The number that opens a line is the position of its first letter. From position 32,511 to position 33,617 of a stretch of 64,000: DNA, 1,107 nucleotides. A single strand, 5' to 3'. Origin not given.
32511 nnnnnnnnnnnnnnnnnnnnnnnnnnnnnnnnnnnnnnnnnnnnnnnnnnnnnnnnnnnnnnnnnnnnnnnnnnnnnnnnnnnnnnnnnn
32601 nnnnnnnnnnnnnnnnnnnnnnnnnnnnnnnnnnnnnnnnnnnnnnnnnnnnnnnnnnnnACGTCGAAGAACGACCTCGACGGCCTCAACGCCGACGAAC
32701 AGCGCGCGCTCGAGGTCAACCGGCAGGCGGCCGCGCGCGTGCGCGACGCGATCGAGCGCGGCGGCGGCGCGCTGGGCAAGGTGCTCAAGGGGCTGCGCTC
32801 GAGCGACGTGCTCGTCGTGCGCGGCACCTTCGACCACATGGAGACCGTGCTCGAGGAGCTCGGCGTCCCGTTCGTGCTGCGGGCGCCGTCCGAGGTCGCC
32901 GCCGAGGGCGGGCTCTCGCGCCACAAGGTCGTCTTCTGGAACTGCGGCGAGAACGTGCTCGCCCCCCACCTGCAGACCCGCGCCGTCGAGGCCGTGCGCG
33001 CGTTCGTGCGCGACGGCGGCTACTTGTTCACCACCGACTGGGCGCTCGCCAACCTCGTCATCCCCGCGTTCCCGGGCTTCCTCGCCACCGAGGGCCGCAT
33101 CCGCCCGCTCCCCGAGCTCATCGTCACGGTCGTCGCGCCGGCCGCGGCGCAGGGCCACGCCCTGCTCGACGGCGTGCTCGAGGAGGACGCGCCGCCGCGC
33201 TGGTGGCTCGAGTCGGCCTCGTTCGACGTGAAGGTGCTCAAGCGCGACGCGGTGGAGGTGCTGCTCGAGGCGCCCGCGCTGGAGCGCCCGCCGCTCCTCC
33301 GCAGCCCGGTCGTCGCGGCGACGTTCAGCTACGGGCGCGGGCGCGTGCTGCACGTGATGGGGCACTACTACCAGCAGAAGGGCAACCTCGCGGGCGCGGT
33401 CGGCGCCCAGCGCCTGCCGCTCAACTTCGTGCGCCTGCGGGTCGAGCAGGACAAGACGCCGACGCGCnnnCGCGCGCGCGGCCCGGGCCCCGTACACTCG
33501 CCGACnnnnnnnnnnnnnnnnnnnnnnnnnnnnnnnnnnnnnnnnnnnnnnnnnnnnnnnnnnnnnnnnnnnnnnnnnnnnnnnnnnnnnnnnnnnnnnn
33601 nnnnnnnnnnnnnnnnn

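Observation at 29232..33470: Co-directional cluster: zinc-ribbon J-domain protein, zinc-ribbon polytopic membrane protein, FHA-TM protein with amidotransferase-like domain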

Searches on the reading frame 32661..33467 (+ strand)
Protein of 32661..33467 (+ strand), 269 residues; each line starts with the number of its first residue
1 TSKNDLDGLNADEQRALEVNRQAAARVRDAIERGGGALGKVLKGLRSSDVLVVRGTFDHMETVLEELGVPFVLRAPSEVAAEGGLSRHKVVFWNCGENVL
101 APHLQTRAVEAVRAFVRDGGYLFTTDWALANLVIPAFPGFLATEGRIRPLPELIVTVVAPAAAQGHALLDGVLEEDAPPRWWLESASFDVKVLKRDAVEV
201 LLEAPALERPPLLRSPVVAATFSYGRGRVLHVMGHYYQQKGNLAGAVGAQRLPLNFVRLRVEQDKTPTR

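Call 46: search_protein_representatives(alignment_id=A2)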
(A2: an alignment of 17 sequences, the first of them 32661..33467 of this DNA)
Query: 17 sequences, 267 profile positions. Proteins with E-value up to 0.001 (for the whole library): 1920; up to 1e-10: 938; up to 1e-30: 388. The best 150 are listed.
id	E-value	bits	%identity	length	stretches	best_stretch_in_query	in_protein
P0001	2.6e-112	390.5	-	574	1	4-266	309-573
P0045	1.6e-110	384.7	-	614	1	6-265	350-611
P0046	2.5e-109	380.8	-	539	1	3-263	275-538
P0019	1.5e-108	378.2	-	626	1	8-262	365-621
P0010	2.6e-107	374.2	-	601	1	6-263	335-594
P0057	3.5e-107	373.7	-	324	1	3-261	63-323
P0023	2.9e-106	370.7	-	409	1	3-263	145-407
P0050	4.7e-106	370.0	-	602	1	2-262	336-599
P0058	2.1e-105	367.9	-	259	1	8-262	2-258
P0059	9.8e-105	365.7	-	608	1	3-262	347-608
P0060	1.0e-104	365.6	-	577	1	3-263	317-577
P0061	2.4e-104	364.4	-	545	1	4-260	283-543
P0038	3.9e-104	363.7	-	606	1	6-263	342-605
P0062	2.9e-103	360.9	-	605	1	2-262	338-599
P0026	3.7e-103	360.5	-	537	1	8-263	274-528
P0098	2.3e-62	226.8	-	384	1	26-254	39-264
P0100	2.1e-61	223.6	-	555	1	6-256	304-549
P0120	1.1e-55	204.8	-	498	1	26-258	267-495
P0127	6.0e-55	202.5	-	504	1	26-259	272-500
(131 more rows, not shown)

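Call 50: find_related_loci(query=A2, collection=genome_contigs, flank=8000)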
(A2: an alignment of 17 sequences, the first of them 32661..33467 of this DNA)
Query A2 (269 aa) in genome_contigs; peptide patterns used: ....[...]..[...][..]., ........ (x = any residue, [..] = any of these).
103 stretches matched a pattern; 51 encode a relative of the query (tblastn E <= 1e-3); 51 distinct loci.
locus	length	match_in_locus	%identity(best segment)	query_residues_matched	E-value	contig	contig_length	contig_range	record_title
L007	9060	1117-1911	63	4-269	5e-102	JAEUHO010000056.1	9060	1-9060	MAG: Planctomycetia bacterium isolate new MAG-19 k141_4292253, whole genome shotgun sequence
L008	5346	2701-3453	60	12-262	2e-91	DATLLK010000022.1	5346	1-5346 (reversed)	MAG TPA_asm: Planctomycetota bacterium isolate SMAG_U13746 k141_3997801, whole genome shotgun sequence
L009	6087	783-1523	52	16-263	3e-71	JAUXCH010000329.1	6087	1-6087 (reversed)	MAG: Planctomycetia bacterium isolate CSMAG_2820 CSMAG_2820_k117_853323_length_6087_cov_32.0000, whole genome shotgun se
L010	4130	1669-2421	50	16-265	6e-71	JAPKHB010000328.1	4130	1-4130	MAG: Planctomycetota bacterium isolate PDA_C_MAG.98 MAG.98_328, whole genome shotgun sequence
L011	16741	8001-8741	47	19-265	2e-70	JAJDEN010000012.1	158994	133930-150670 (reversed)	MAG: Planctomycetota bacterium isolate OFTM394 OFTM394_11, whole genome shotgun sequence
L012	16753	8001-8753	49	15-265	5e-70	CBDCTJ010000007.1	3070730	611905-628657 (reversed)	MAG: Planctomycetota bacterium isolate a905712d-5f3e-44c1-92c0-259fa43ced3e genome assembly, contig: contig_7, whole gen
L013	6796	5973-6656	48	42-269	5e-66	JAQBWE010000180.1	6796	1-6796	MAG: Planctomycetota bacterium isolate casp150-mb.218 NODE_27568_length_6796_cov_0.089144, whole genome shotgun sequence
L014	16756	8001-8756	46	18-269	6e-66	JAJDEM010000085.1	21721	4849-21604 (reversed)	MAG: Planctomycetota bacterium isolate OFTM31 OFTM31_84, whole genome shotgun sequence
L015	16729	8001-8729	49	20-262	1e-65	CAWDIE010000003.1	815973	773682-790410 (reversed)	MAG: uncultured Planctomycetota bacterium isolate MFD03804.bin.2.101 genome assembly, contig: contig_18307, whole genome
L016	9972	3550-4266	47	27-265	4e-65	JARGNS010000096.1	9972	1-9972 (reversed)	MAG: Planctomycetota bacterium isolate bin_bo_oilr1.015 NODE_2644_length_9972_cov_4.969144, whole genome shotgun sequenc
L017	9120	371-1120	48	20-269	4e-67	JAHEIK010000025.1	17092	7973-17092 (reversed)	MAG: Planctomycetota bacterium isolate Ww498 NODE_5911_length_17092_cov_2.697661, whole genome shotgun sequence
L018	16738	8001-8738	46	16-261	8e-63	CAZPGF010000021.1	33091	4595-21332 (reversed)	MAG TPA_asm: uncultured Planctomycetales bacterium isolate binchicken_co350_171 genome assembly, contig: NODE_1850_lengt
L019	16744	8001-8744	46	16-261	2e-61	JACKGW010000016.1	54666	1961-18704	MAG: Planctomycetota bacterium isolate HK-STAS-PLAN-1 HK-STAS-PLAN-1_16, whole genome shotgun sequence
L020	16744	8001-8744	47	16-261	5e-61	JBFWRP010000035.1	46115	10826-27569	MAG: Planctomycetota bacterium isolate CA_2019_TPBF_209 NODE_4963_length_46115_cov_9.584566_TPBF, whole genome shotgun s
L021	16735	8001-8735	43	19-261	7e-61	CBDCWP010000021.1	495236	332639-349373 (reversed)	MAG: Planctomycetota bacterium isolate f54e8648-cd6d-4ae6-93f0-4e864496be0d genome assembly, contig: contig_21, whole ge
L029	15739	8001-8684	32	3-242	2e-39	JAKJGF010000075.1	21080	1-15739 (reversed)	MAG: Bacillota bacterium isolate UR.bin48 UR_contig_6189, whole genome shotgun sequence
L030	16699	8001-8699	39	30-258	3e-38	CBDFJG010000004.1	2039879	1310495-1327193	MAG: Planctomycetota bacterium isolate 82eb9380-8e6c-47c5-987f-f4f3aed39320 genome assembly, contig: contig_4, whole gen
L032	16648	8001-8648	36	40-257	1e-36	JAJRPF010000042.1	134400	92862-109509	MAG: Planctomycetota bacterium isolate Dive100_bin1.14 k141_725744, whole genome shotgun sequence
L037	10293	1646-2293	36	40-257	7e-33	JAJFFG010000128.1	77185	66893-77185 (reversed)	MAG: Planctomycetota bacterium isolate OFTM316 OFTM316_127, whole genome shotgun sequence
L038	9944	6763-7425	31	11-242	3e-32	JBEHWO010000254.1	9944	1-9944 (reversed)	MAG: Vulcanimicrobiota bacterium isolate ER2 k141_166670_length_9944_cov_7.0000, whole genome shotgun sequence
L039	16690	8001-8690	35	17-257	3e-32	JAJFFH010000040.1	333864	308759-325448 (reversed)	MAG: Planctomycetota bacterium isolate OFTM341 OFTM341_39, whole genome shotgun sequence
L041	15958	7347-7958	35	48-257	1e-31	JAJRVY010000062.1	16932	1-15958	MAG: Planctomycetota bacterium isolate Dive96_bin10.89 k141_625351, whole genome shotgun sequence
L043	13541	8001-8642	31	35-257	2e-27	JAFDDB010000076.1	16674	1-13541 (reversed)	MAG: Deltaproteobacteria bacterium isolate Meg19_02_Bin_157 Meg19_02_Bin_157_scaffold_2593, whole genome shotgun sequenc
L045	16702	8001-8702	34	24-262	9e-29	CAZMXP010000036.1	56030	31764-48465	MAG TPA_asm: uncultured Planctomycetaceae bacterium isolate SRP287453_co1_191 genome assembly, contig: NODE_841_length_5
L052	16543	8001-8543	29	42-236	5e-16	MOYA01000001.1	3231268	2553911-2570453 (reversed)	MAG: Candidatus Obscuribacter phosphatis isolate EBPR_351 scaffold1, whole genome shotgun sequence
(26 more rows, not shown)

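Call 54: search_protein_families(library=pfam, proteins=[L032:2598-4562:+, L032:4593-5414:+, L032:5532-6827:+, L032:6951-8669:+, L032:9331-10788:+, L032:10775-11389:+, L032:11393-12058:+, L032:15467-16183:+, L041:8014-9705:+, L032:12802-13770:-], max_evalue=0.001)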
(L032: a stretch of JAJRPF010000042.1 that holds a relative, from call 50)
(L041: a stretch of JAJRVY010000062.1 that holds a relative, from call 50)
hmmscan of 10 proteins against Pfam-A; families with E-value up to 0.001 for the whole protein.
L032:2598-4562:+ (654 aa): 3 families
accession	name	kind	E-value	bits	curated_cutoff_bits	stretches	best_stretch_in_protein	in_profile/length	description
PF03023.19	MurJ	-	8.2e-103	344.8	27.4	1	157-598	1-445/451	Lipid II flippase MurJ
PF01554.23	MatE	-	1.1e-09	38.6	24.9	1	207-298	66-156/161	MatE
PF13440.11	Polysacc_synt_3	-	4.2e-08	33.2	23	1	221-465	54-284/293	Polysaccharide biosynthesis protein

L032:4593-5414:+ (273 aa): 2 families
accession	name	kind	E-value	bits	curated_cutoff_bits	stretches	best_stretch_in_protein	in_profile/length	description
PF13478.12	XdhC_C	-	1.2e-40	139.4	29.7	1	110-254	1-125/125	XdhC Rossmann domain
PF02625.21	XdhC_CoxI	-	1e-17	64.2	24.3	1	15-74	2-61/68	XdhC and CoxI family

L032:5532-6827:+ (431 aa): 2 families
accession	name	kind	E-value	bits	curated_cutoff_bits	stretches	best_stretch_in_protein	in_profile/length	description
PF13174.12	TPR_6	-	1.2e-06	29.2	26.3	0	165-194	1-30/33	Tetratricopeptide repeat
PF14559.12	TPR_19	-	8.5e-05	23.3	25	0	288-319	26-57/68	Tetratricopeptide repeat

L032:6951-8669:+ (572 aa): 2 families
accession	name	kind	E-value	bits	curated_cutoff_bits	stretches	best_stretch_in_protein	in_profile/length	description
PF00498.31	FHA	-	5.5e-12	46.4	20.7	1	46-100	2-59/67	FHA domain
PF16697.10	Yop-YscD_cpl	-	3.2e-08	34.2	33.2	1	33-116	7-92/94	Inner membrane component of T3SS, cytoplasmic domain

L032:9331-10788:+ (485 aa): 1 family
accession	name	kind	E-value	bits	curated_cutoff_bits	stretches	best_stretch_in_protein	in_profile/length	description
PF01040.23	UbiA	-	9.8e-36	123.7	34.2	1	197-447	3-235/250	UbiA prenyltransferase family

L032:10775-11389:+ (204 aa): 0 families

L032:11393-12058:+ (221 aa): 0 families

L032:15467-16183:+ (238 aa): 1 family
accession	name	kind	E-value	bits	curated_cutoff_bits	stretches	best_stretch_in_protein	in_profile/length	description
PF00226.36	DnaJ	-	6.8e-10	39.3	27.8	1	178-235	2-54/63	DnaJ domain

L041:8014-9705:+ (563 aa): 1 family
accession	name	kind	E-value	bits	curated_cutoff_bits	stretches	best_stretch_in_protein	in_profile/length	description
PF01040.23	UbiA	-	8.1e-39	133.8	34.2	1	275-521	6-232/250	UbiA prenyltransferase family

L032:12802-13770:- (322 aa): 0 families

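Call 55: search_protein_families(library=pfam, proteins=[L038:1176-1574:+, L038:1729-3606:+, L038:3603-4607:+, L038:4696-5295:+, L038:5626-6405:+, L038:6619-7623:+, L038:7922-9784:-, L029:616-3957:+, L052:7440-8666:+, L052:8784-9467:+], max_evalue=0.001)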
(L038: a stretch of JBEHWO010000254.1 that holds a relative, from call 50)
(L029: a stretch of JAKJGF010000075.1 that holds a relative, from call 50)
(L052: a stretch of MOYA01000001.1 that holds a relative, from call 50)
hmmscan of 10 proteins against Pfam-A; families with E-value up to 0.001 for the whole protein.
L038:1176-1574:+ (132 aa): 1 family
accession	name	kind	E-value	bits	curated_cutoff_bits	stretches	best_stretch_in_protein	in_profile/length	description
PF22091.2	DUF6941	-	1.8e-11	44.9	27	1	28-124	21-124/125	Family of unknown function (DUF6941)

L038:1729-3606:+ (625 aa): 2 families
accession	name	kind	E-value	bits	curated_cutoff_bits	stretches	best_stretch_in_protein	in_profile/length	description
PF00990.26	GGDEF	-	4.9e-11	43.1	23.8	1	393-488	7-108/161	Diguanylate cyclase, GGDEF domain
PF02743.24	dCache_1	-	1.7e-10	41.3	45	1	39-292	8-238/240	Cache domain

L038:3603-4607:+ (334 aa): 5 families
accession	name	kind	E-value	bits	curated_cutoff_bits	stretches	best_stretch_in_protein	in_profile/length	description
PF00069.31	Pkinase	-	7.5e-44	150.5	31.7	1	49-254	1-197/263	Protein kinase domain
PF07714.23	PK_Tyr_Ser-Thr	-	1.3e-23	84.1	23.1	1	51-253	3-204/258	Protein tyrosine and serine/threonine kinase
PF01636.29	APH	-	1.5e-07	31.9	23.2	0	159-208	148-203/239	Phosphotransferase enzyme family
PF03109.22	ABC1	-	6.3e-06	25.9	22.9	1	105-215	125-227/244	ABC1 atypical kinase-like domain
PF13240.11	Zn_Ribbon_1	-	2.4e-05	24.4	25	1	11-33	1-23/23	zinc-ribbon domain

L038:4696-5295:+ (199 aa): 1 family
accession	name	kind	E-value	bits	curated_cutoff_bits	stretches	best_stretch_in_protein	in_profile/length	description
PF06941.18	NT5C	-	1.3e-08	35.4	24.8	1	10-197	4-177/180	5' nucleotidase, deoxy (Pyrimidine), cytosolic type C protein (NT5C)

L038:5626-6405:+ (259 aa): 1 family
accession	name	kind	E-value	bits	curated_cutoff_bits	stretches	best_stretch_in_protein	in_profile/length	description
PF00483.29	NTP_transferase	-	4.7e-13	49.7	21.2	1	5-253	2-239/245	Nucleotidyl transferase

L038:6619-7623:+ (334 aa): 0 families

L038:7922-9784:- (620 aa): 1 family
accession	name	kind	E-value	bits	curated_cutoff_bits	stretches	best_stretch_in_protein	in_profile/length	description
PF13558.12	SbcC_Walker_B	-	6.7e-08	33.1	27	1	511-576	21-89/90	SbcC/RAD50-like, Walker B motif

L029:616-3957:+ (1113 aa): 9 families
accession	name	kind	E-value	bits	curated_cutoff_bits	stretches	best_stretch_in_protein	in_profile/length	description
PF01436.27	NHL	-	1.1e-33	114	20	3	942-969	1-28/28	NHL repeat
PF08450.18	SGL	-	1.1e-08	35.4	26.3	0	858-979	90-220/246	SMP-30/Gluconolactonase/LRE-like region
PF17170.10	DUF5128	-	4.6e-08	33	22.9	0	865-934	54-124/321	6-bladed beta-propeller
PF06739.17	SBBP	-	1.3e-06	28.7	20.5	0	945-959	15-29/38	Beta-propeller repeat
PF01731.26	Arylesterase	-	3e-06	27.8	21.3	0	873-927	27-80/86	Arylesterase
PF22701.2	Mala_s_1-like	-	8.6e-06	26.1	27.5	0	943-1006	88-146/195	Mal s 1 allergenic protein-like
PF24684.1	Vgb_lyase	-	0.00012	21.4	50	1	867-1096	68-278/290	Virginiamycin B lyase family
PF13231.12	PMT_2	-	0.00016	22.4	26.1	1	172-283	20-132/160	Dolichyl-phosphate-mannose-protein mannosyltransferase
PF25021.1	TEN_NHL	-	0.0002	20.9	27.1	0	941-983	140-180/357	Teneurin NHL domain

L052:7440-8666:+ (408 aa): 0 families

L052:8784-9467:+ (227 aa): 0 families

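Call 81: find_encoding_contigs(protein=P0098, flank=6000, max_places=3)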
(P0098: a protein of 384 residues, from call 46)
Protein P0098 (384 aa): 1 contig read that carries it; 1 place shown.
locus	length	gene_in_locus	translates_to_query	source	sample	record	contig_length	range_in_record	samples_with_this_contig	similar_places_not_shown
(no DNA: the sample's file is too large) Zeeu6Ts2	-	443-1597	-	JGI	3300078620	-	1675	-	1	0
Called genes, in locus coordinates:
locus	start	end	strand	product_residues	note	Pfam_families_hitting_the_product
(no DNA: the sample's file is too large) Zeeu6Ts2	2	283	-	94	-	?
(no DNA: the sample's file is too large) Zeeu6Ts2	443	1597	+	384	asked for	PF06347:SH3_4 (weak), PF08239:SH3_3, PF00018:SH3_1 (faint)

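Call 86: search_protein_families(library=pfam, proteins=[L037:2361-3068:+, L037:3916-4575:+, L030:10280-10915:+, L032:10775-11389:+, L037:5559-6224:+, L037:6233-7099:+, L041:8014-8810:+, L030:5984-7246:+], max_evalue=0.1)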
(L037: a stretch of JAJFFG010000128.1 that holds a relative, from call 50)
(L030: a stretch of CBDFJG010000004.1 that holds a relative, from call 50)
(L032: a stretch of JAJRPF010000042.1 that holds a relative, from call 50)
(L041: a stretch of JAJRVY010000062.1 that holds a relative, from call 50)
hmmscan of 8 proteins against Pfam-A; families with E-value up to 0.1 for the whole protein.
L037:2361-3068:+ (235 aa): 1 family
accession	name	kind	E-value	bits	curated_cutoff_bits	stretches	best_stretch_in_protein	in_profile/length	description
PF01940.21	DUF92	-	4.4e-34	118.4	27.5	1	12-200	2-204/251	Integral membrane protein DUF92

L037:3916-4575:+ (219 aa): 0 families

L030:10280-10915:+ (211 aa): 0 families

L032:10775-11389:+ (204 aa): 0 families

L037:5559-6224:+ (221 aa): 0 families

L037:6233-7099:+ (288 aa): 2 families
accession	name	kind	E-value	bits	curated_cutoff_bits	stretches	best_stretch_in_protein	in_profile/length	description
PF02152.23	FolB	-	5.5e-32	111.1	31.8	1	5-113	1-112/113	Dihydroneopterin aldolase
PF01288.25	HPPK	-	2.7e-29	102.3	25.7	1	129-253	1-115/116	7,8-dihydro-6-hydroxymethylpterin-pyrophosphokinase (HPPK)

L041:8014-8810:+ (265 aa): 0 families

L030:5984-7246:+ (420 aa): 13 families
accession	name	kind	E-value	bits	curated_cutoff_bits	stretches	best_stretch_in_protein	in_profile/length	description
PF13432.12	TPR_16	-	3.5e-07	31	32.7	1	117-178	1-58/65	Tetratricopeptide repeat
PF14559.12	TPR_19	-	5.8e-06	27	25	1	163-219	3-56/68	Tetratricopeptide repeat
PF07719.23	TPR_2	-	3.9e-05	23.9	27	0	151-174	1-24/34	Tetratricopeptide repeat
PF13424.12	TPR_12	-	7.3e-05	23.3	30.1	0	152-215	4-72/77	Tetratricopeptide repeat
PF13428.12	TPR_14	-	9.3e-05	23.2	23.5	0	153-184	3-34/44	Tetratricopeptide repeat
PF13174.12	TPR_6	-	0.00012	22.9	26.3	0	153-184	2-33/33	Tetratricopeptide repeat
PF13181.12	TPR_8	-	0.00023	21.5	25.7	0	280-305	7-32/34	Tetratricopeptide repeat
PF13525.12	YfiO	-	0.00076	19.7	25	0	150-213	4-67/203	Outer membrane lipoprotein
PF09976.15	TPR_21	-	0.0047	17.1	25.5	1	150-217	38-105/193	Tetratricopeptide repeat-like domain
PF25063.1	ARM_TT21_C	-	0.013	15.8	35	0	150-228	17-96/209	Tetratricopeptide repeat protein 21 C-terminal ARM domain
PF00515.34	TPR_1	-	0.015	15.5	27.8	0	280-302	7-29/34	Tetratricopeptide repeat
PF14853.12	Fis1_TPR_C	-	0.02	15.5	25.3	1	154-179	4-29/53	Fis1 C-terminal tetratricopeptide repeat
PF22860.2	DUF7017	-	0.035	14.5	27.5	0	280-308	7-35/141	Domain of unknown function (DUF7017)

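Call 94: find_encoding_contigs(protein=P0127, flank=10000, max_places=3)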
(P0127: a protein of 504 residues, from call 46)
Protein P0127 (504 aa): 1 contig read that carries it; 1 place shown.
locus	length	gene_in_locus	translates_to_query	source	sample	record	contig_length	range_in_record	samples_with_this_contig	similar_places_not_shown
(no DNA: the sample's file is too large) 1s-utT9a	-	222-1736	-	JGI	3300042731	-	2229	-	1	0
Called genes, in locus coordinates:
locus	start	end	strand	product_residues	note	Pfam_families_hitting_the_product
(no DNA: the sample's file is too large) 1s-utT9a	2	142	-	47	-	?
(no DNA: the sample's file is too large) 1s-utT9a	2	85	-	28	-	?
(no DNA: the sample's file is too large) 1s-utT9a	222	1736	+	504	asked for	PF16697:Yop-YscD_cpl, PF00498:FHA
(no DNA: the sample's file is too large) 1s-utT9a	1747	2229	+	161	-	?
